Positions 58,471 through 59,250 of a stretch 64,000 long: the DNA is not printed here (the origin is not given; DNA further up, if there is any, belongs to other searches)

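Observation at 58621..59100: PTPMT1-like dual-specificity phosphatase adjacent to CdsA and a CDP-alcohol transferase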

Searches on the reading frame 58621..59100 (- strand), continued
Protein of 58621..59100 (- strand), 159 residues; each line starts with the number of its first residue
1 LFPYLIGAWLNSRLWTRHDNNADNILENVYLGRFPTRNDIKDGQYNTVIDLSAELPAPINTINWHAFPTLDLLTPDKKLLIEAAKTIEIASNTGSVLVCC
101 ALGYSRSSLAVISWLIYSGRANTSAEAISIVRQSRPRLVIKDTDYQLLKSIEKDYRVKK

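Call 73: find_encoding_contigs(protein=P0028, flank=6000, max_places=2)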
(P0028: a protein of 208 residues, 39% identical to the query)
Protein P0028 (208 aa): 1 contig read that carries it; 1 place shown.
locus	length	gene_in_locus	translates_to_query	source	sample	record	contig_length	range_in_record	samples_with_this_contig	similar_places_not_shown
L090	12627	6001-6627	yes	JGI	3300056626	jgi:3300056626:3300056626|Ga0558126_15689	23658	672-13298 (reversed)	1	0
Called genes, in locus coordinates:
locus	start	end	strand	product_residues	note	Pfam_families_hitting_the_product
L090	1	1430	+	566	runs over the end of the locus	PF03050:DDE_Tnp_IS66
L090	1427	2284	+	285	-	PF14236:DruA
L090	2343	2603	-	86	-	-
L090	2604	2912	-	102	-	-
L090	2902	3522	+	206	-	PF01066:CDP-OH_P_transf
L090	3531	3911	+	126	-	PF12146:Hydrolase_4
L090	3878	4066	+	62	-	PF12146:Hydrolase_4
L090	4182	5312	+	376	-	PF12146:Hydrolase_4, PF12147:Methyltransf_20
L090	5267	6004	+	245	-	-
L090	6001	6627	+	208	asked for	PF00782:DSPc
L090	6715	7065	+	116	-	-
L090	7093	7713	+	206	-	PF01553:Acyltransferase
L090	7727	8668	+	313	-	PF01148:CTP_transf_1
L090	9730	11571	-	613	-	PF01609:DDE_Tnp_1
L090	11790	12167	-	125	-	-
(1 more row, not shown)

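Call 74: find_encoding_contigs(protein=P0049, flank=6000, max_places=2)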
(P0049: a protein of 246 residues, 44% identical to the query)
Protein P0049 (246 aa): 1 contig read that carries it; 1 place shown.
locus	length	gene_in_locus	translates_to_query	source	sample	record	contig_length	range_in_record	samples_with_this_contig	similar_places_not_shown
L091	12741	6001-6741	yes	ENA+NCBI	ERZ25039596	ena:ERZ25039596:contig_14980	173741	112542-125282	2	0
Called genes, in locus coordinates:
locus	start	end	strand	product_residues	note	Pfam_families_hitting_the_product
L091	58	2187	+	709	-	PF03979:Sigma70_r1_1, PF00140:Sigma70_r1_2, PF04546:Sigma70_ner, PF04542:Sigma70_r2, PF04539:Sigma70_r3, PF04545:Sigma70_r4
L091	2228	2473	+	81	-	-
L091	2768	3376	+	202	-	PF01066:CDP-OH_P_transf (faint)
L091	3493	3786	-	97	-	-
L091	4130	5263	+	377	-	PF12146:Hydrolase_4, PF12147:Methyltransf_20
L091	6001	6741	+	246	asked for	PF00782:DSPc (weak)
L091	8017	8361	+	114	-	PF01148:CTP_transf_1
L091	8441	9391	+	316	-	-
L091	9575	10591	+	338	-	PF07478:Dala_Dala_lig_C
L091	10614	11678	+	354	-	-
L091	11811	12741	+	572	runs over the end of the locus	-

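Call 84: search_protein_representatives(protein=window:58621-59100:-)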
Query: 159 residues. Proteins with E-value up to 0.001 (for the whole library): 1190; up to 1e-10: 275; up to 1e-30: 8. The best 150 are listed.
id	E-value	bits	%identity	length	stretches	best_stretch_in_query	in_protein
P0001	1.6e-40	155.1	50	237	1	2-148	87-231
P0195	1.1e-34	136.1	43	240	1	2-148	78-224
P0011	7.8e-34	133.3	49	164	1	2-142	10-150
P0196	3.4e-33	131.3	44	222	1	2-143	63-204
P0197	2.9e-32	128.2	44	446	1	2-154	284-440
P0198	4.1e-32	127.8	41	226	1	2-151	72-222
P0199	6.0e-31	124.0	46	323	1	2-138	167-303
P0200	7.6e-31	123.6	41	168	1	2-149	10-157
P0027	3.9e-30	121.3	46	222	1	2-143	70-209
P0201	9.9e-30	120.0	46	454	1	2-144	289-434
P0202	1.1e-29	119.9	49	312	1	2-141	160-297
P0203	1.6e-29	119.3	46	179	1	2-148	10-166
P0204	1.7e-29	119.2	45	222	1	2-147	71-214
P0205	4.1e-29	118.0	42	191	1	4-159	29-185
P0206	5.4e-29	117.6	45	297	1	2-140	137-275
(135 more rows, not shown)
